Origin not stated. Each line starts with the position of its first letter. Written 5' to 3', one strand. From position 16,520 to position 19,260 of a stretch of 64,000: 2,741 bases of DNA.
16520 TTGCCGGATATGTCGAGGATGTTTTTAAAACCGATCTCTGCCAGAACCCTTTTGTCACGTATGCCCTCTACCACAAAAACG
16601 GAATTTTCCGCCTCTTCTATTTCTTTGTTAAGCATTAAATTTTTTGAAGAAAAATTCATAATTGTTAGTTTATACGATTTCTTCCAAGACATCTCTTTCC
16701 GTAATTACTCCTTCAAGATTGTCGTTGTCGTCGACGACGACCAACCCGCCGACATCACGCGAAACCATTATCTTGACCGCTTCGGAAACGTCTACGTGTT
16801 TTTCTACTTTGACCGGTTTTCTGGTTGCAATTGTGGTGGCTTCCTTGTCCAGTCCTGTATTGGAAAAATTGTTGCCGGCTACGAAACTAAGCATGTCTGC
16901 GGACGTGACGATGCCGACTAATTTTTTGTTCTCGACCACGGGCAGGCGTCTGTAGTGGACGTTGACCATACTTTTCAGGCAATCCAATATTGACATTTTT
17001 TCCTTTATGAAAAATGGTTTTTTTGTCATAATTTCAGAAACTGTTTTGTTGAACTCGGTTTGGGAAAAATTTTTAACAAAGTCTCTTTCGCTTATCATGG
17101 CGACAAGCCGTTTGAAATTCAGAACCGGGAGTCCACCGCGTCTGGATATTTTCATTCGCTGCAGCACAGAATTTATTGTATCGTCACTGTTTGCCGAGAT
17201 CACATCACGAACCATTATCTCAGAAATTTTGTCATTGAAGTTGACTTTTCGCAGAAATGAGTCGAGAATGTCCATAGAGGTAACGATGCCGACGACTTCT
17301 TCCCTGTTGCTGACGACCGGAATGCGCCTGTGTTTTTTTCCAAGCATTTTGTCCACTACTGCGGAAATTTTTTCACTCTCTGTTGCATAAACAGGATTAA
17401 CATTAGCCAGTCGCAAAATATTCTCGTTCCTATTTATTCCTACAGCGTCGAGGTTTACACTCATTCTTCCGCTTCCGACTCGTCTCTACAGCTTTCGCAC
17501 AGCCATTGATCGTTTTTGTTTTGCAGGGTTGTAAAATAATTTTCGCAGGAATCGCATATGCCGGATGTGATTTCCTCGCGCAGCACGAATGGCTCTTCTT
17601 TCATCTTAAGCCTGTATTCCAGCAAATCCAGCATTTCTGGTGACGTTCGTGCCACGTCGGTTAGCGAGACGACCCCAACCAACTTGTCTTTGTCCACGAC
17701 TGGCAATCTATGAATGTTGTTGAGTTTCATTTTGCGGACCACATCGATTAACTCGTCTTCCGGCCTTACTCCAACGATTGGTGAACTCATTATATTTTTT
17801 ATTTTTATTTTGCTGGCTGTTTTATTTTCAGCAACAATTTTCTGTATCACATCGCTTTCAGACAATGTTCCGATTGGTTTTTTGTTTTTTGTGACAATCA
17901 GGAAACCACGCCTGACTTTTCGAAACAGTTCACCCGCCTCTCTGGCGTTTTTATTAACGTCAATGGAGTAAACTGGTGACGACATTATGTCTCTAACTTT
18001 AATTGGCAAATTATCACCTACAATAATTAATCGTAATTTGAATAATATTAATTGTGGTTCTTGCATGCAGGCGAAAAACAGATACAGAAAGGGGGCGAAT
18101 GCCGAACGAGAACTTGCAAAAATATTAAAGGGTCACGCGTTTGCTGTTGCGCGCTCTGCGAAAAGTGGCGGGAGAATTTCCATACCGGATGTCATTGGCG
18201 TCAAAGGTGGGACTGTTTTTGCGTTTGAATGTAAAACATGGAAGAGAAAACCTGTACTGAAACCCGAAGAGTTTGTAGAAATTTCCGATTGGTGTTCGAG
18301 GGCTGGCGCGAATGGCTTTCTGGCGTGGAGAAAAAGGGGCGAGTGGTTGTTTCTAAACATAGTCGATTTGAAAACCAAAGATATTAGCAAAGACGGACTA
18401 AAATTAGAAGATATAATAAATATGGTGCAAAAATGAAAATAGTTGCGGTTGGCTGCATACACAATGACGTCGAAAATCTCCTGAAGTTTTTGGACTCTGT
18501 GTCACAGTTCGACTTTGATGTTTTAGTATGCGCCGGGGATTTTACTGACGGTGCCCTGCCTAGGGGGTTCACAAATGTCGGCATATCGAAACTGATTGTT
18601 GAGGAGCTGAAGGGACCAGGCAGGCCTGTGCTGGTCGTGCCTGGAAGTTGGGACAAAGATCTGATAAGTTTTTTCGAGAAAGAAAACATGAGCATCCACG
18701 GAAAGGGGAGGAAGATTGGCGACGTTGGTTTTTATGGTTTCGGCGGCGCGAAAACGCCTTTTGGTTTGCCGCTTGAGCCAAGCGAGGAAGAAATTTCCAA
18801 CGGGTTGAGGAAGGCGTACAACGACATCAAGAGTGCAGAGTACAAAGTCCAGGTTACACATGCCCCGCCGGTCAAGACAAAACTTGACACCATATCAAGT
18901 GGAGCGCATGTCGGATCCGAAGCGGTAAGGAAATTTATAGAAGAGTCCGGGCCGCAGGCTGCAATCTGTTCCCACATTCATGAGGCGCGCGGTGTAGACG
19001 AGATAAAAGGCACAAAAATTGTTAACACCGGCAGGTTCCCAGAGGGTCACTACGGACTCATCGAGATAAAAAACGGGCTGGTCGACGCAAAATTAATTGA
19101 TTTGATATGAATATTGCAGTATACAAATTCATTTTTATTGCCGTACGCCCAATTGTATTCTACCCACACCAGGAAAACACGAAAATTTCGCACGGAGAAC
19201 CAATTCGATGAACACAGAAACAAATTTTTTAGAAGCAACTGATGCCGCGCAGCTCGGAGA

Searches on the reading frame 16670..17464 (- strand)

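Call 33: search_protein_families(library=pfam, proteins=[window:16670-17464:-], max_evalue=0.00001)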
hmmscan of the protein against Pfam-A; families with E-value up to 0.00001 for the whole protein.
window:16670-17464:- (264 aa): 1 family
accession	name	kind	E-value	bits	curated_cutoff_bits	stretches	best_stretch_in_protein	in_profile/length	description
PF00571.33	CBS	-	9e-49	164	24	4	142-196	1-56/57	CBS domain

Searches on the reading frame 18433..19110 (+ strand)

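Call 33: search_protein_families(library=pfam, proteins=[window:18433-19110:+], max_evalue=0.00001)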
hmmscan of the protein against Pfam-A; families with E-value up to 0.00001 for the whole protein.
window:18433-19110:+ (225 aa): 3 families
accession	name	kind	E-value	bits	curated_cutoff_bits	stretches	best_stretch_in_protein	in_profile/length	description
PF00149.33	Metallophos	-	1.3e-14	55.5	21.5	1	1-184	1-190/191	Calcineurin-like phosphoesterase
PF14582.11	Metallophos_3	-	6.8e-12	45.7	28.2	1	136-219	174-256/259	Metallophosphoesterase, calcineurin superfamily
PF12850.12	Metallophos_2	-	4.5e-10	40.2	27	1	1-202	1-135/154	Calcineurin-like phosphoesterase superfamily domain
